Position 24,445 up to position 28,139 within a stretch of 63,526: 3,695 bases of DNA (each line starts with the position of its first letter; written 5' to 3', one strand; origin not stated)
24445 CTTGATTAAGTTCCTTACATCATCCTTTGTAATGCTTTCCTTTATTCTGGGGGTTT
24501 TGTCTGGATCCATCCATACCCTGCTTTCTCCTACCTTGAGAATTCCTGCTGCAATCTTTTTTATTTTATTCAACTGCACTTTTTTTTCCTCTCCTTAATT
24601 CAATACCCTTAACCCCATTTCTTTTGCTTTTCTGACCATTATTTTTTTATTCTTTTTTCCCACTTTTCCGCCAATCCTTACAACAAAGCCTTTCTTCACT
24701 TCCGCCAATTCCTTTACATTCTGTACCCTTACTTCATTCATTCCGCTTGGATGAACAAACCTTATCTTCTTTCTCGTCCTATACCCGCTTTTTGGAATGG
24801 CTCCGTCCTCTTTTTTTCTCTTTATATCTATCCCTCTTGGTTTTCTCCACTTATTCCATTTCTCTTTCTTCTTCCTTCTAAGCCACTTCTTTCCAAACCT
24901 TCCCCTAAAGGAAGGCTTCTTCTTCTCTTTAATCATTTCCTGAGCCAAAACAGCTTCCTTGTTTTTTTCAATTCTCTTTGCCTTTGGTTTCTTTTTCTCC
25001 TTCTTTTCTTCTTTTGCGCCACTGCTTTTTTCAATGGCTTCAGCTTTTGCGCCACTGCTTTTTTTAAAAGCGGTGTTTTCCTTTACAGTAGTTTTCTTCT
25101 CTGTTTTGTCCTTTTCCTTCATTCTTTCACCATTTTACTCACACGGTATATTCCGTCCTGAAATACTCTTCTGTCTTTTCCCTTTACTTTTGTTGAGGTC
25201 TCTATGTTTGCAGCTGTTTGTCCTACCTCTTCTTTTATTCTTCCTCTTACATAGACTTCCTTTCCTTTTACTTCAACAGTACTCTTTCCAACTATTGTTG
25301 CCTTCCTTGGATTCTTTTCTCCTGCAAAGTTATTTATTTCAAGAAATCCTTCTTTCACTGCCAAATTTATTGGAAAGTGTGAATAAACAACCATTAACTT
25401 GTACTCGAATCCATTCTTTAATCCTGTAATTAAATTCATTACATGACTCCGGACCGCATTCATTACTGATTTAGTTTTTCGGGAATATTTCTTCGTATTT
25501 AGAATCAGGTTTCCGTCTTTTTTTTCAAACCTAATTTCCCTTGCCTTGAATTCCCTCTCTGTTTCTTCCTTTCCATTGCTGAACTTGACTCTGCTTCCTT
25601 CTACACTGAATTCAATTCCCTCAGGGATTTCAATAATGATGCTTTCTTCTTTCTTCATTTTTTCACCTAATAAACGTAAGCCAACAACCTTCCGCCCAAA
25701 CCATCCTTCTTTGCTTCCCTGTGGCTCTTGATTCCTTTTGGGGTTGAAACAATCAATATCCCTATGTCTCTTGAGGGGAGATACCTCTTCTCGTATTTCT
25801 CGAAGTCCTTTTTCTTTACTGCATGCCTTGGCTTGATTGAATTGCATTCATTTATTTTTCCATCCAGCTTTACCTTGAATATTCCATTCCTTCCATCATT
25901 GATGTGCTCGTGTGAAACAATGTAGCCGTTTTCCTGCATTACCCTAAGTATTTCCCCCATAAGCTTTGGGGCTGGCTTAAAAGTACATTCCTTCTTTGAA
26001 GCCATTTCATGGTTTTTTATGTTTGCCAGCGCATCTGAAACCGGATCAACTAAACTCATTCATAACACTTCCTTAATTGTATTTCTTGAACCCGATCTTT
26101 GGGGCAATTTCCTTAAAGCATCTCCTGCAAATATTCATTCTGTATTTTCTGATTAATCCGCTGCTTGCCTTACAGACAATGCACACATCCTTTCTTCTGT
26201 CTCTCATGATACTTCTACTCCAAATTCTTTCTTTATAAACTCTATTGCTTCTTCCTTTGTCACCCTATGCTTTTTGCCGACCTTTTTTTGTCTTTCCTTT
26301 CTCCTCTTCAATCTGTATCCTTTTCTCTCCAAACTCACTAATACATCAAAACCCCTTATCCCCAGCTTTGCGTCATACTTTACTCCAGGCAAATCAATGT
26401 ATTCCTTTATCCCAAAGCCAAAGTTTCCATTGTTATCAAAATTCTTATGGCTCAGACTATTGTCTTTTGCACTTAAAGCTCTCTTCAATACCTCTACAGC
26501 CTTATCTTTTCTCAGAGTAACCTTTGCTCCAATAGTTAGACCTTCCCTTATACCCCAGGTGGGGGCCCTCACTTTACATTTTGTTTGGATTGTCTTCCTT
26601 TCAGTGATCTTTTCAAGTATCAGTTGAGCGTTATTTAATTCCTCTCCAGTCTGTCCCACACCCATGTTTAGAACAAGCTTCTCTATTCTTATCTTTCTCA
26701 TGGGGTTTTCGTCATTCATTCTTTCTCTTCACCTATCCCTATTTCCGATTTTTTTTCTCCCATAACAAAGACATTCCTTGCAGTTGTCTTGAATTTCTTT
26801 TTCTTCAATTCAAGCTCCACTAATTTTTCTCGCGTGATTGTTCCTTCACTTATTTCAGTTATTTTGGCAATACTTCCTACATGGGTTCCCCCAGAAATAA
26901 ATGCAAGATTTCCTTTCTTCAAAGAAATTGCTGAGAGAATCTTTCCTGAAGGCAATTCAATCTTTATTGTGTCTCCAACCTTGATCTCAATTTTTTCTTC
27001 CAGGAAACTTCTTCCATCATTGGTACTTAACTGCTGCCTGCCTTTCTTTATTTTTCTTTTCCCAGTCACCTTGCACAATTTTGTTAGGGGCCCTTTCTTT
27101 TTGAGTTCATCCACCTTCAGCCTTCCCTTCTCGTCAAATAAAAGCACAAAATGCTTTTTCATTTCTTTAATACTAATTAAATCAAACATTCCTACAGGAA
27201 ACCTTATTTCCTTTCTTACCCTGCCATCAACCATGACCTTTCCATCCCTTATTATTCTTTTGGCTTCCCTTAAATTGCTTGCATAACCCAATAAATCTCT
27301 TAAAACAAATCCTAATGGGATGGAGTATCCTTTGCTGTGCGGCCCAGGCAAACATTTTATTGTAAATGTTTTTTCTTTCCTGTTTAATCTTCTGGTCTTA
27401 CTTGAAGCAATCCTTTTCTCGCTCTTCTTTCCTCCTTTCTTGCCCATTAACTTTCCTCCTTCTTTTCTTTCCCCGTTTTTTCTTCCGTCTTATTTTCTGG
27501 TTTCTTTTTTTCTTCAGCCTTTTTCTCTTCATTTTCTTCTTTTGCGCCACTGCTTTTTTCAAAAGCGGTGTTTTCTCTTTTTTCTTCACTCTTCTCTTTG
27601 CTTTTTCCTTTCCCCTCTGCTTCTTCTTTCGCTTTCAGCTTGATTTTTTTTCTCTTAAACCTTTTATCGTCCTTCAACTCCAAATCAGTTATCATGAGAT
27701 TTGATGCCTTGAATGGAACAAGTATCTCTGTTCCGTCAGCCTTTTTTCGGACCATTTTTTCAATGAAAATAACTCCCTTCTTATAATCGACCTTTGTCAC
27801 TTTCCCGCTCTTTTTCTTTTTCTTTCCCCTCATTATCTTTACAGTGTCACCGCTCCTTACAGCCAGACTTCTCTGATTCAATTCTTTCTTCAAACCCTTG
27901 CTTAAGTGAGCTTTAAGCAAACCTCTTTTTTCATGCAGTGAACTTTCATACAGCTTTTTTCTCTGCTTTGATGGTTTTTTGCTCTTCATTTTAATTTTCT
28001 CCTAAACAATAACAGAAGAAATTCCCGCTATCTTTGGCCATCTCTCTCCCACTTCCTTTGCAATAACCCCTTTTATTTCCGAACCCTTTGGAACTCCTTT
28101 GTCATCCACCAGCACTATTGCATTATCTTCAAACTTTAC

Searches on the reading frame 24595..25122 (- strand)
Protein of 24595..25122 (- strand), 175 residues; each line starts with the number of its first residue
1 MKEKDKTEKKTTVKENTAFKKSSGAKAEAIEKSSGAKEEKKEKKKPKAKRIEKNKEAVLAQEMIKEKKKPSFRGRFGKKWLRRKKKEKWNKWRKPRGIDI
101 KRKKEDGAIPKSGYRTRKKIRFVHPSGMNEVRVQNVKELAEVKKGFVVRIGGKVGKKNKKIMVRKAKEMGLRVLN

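Call 25: search_protein_families(library=pfam, proteins=[window:24595-25122:-], max_evalue=0.01)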
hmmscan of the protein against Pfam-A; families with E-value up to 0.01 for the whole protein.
window:24595-25122:- (175 aa): 1 family
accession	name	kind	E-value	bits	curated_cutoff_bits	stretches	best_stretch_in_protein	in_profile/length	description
PF01655.23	Ribosomal_L32e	-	4.5e-22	78.8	25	1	76-175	4-108/108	Ribosomal protein L32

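Call 33: find_encoding_contigs(protein=window:24595-25122:-, flank=10000, max_places=6)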
Protein window:24595-25122:- (175 aa): no gene with exactly this product is on record in the collection.

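Call 43: find_homologous_proteins(query=window:24595-25122:-, max_evalue=1e-10)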
Query window:24595-25122:- (175 aa): 48 proteins with E <= 1e-10 among 2047 candidates.
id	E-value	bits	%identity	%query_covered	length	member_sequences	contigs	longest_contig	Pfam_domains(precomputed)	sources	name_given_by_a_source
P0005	7.9e-62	226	100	65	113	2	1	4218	PF01655.24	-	-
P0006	2.9e-39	153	68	65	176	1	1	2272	PF01655.24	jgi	jgi:large subunit ribosomal protein L32e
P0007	7.8e-39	151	60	73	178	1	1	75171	PF01655.24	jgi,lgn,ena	-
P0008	2.1e-36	143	60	74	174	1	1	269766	PF01655.24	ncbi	ncbi:MAG: eL32 family ribosomal protein [Candidatus Diapherotrites archaeon]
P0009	2.2e-36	143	53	97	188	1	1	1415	PF01655.24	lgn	-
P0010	2.1e-34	137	52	92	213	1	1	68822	PF01655.24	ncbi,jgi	-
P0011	2.9e-34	136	59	72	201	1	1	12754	PF01655.24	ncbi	-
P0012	3.4e-33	133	64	61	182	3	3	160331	PF01655.24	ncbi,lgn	-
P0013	4.6e-33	133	60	64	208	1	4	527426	PF01655.24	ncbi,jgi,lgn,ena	-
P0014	3.8e-32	130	57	72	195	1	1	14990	PF01655.24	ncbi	ncbi:MAG: eL32 family ribosomal protein, partial [archaeon]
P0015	8.5e-32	128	53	78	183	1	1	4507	PF01655.24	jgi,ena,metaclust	metaclust:\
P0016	1.1e-30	125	52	71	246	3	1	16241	PF01655.24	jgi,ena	-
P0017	1.9e-30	124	51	73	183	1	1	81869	PF01655.24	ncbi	ncbi:MAG: eL32 family ribosomal protein [Candidatus Diapherotrites archaeon]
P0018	2.9e-30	123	54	72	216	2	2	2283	PF01655.24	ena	-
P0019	2.9e-29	120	49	91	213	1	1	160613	PF01655.24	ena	-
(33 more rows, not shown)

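Call 45: find_encoding_contigs(protein=P0010, flank=10000, max_places=2)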
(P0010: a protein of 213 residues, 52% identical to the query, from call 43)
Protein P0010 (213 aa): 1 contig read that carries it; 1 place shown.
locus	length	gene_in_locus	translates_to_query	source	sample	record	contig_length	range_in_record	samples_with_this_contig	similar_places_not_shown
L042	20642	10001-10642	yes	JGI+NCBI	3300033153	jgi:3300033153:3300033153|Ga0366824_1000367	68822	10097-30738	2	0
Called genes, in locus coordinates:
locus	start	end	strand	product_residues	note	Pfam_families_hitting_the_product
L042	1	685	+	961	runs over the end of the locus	PF11614:FixG_C (faint)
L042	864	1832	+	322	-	PF00297:Ribosomal_L3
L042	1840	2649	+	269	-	PF00573:Ribosomal_L4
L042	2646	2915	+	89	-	PF00276:Ribosomal_L23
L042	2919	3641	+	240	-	PF03947:Ribosomal_L2_C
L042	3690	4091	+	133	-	PF00203:Ribosomal_S19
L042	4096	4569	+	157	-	PF00237:Ribosomal_L22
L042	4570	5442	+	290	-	PF07650:KH_2, PF00189:Ribosomal_S3_C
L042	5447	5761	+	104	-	PF00831:Ribosomal_L29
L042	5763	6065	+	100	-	PF01253:SUI1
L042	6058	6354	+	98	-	PF01868:RNase_P-MRP_p29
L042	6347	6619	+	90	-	PF00366:Ribosomal_S17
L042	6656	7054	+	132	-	PF00238:Ribosomal_L14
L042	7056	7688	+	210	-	PF16906:Ribosomal_L26, PF00467:KOW (faint)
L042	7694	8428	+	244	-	PF08071:RS4NT, PF00900:Ribosomal_S4e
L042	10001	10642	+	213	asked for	PF01655:Ribosomal_L32e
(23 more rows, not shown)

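Call 46: find_encoding_contigs(protein=P0007, flank=10000, max_places=2)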
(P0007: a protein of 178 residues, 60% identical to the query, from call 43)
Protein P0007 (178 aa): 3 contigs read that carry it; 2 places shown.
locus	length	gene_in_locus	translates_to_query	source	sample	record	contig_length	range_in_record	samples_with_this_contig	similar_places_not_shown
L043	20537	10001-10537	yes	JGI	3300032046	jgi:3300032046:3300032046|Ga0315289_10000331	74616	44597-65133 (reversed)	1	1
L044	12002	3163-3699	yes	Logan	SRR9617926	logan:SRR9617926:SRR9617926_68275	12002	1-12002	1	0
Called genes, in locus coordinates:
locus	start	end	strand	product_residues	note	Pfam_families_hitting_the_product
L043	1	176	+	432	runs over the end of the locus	PF13173:AAA_14, PF13635:DUF4143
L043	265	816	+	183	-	-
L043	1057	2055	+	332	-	PF00297:Ribosomal_L3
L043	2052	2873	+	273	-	PF00573:Ribosomal_L4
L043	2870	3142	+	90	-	PF00276:Ribosomal_L23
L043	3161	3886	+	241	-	PF00181:Ribosomal_L2_N (weak), PF03947:Ribosomal_L2_C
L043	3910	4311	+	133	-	PF00203:Ribosomal_S19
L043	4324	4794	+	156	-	PF00237:Ribosomal_L22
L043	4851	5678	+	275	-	PF07650:KH_2, PF00189:Ribosomal_S3_C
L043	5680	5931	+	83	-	PF00831:Ribosomal_L29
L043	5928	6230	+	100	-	PF01253:SUI1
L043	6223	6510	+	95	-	PF01868:RNase_P-MRP_p29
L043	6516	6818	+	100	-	PF00366:Ribosomal_S17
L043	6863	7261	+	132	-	PF00238:Ribosomal_L14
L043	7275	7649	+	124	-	PF16906:Ribosomal_L26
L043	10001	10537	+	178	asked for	PF01655:Ribosomal_L32e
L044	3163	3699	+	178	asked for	PF01655:Ribosomal_L32e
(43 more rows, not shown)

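Call 47: find_encoding_contigs(protein=P0005, flank=10000, max_places=3)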
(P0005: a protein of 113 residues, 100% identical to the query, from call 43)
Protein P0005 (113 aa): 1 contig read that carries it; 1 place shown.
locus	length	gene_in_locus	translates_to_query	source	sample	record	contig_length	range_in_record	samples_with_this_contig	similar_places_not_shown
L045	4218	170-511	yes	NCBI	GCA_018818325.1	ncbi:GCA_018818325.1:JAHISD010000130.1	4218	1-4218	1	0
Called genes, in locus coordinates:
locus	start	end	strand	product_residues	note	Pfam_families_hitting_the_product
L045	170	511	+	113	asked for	PF01655:Ribosomal_L32e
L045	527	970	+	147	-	PF01280:Ribosomal_L19e, PF25476:Ribosomal_L19e_C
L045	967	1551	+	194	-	PF17144:Ribosomal_L5e, PF00861:Ribosomal_L18p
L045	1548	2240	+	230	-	PF00333:Ribosomal_S5, PF03719:Ribosomal_S5_C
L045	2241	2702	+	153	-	PF00327:Ribosomal_L30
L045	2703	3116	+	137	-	PF00828:Ribosomal_L27A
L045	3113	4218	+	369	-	PF10559:Plug_translocon (weak), PF00344:SecY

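Call 90: find_encoding_contigs(protein=P0014, flank=10000, max_places=2)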
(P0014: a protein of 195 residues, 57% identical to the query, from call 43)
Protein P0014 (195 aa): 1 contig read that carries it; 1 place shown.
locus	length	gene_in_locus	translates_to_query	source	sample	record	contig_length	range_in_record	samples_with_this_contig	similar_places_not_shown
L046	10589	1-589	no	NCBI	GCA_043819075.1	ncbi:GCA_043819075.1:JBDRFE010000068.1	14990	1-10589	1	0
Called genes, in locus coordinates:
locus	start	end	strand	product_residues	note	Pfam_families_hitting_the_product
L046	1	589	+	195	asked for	PF01655:Ribosomal_L32e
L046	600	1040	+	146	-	PF01280:Ribosomal_L19e, PF25476:Ribosomal_L19e_C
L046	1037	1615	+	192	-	PF17144:Ribosomal_L5e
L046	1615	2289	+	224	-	PF00333:Ribosomal_S5, PF03719:Ribosomal_S5_C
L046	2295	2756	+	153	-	PF00327:Ribosomal_L30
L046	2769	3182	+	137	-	PF00828:Ribosomal_L27A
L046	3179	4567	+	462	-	PF00344:SecY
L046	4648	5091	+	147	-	PF01956:EMC3_TMCO1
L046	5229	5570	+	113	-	PF01199:Ribosomal_L34e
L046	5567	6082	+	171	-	PF13189:Cytidylate_kin2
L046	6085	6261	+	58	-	-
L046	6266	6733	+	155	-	PF00416:Ribosomal_S13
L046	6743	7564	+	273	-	PF22421:SYY_C-terminal (faint), PF01479:S4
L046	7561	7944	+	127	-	PF00411:Ribosomal_S11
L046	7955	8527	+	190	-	PF01193:RNA_pol_L, PF01000:RNA_pol_A_bac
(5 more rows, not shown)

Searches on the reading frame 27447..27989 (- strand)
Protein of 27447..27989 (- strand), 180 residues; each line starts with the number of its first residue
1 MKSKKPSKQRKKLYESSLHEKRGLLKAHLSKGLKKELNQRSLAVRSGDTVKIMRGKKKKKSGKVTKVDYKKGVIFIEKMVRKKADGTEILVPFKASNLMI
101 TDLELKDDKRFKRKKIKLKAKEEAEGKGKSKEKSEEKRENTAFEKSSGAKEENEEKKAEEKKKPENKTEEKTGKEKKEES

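Call 25: search_protein_families(library=pfam, proteins=[window:27447-27989:-], max_evalue=0.01)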
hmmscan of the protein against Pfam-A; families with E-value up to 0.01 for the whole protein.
window:27447-27989:- (180 aa): 4 families
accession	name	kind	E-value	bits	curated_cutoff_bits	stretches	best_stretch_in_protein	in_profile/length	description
PF16906.11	Ribosomal_L26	-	2.7e-19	69.9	28.8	1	3-111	1-76/82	Ribosomal proteins L26 eukaryotic, L24P archaeal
PF00467.35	KOW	-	9.8e-05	22.5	22.3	1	47-77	2-32/32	KOW motif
PF23287.1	KOW7_SPT5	-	0.0031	17.7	27.1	1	46-78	5-37/52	Transcription elongation factor SPT5, seventh KOW domain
PF23291.1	KOW4_SPT5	-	0.0046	17.3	27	1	43-76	8-39/55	Transcription elongation factor SPT5, fourth KOW domain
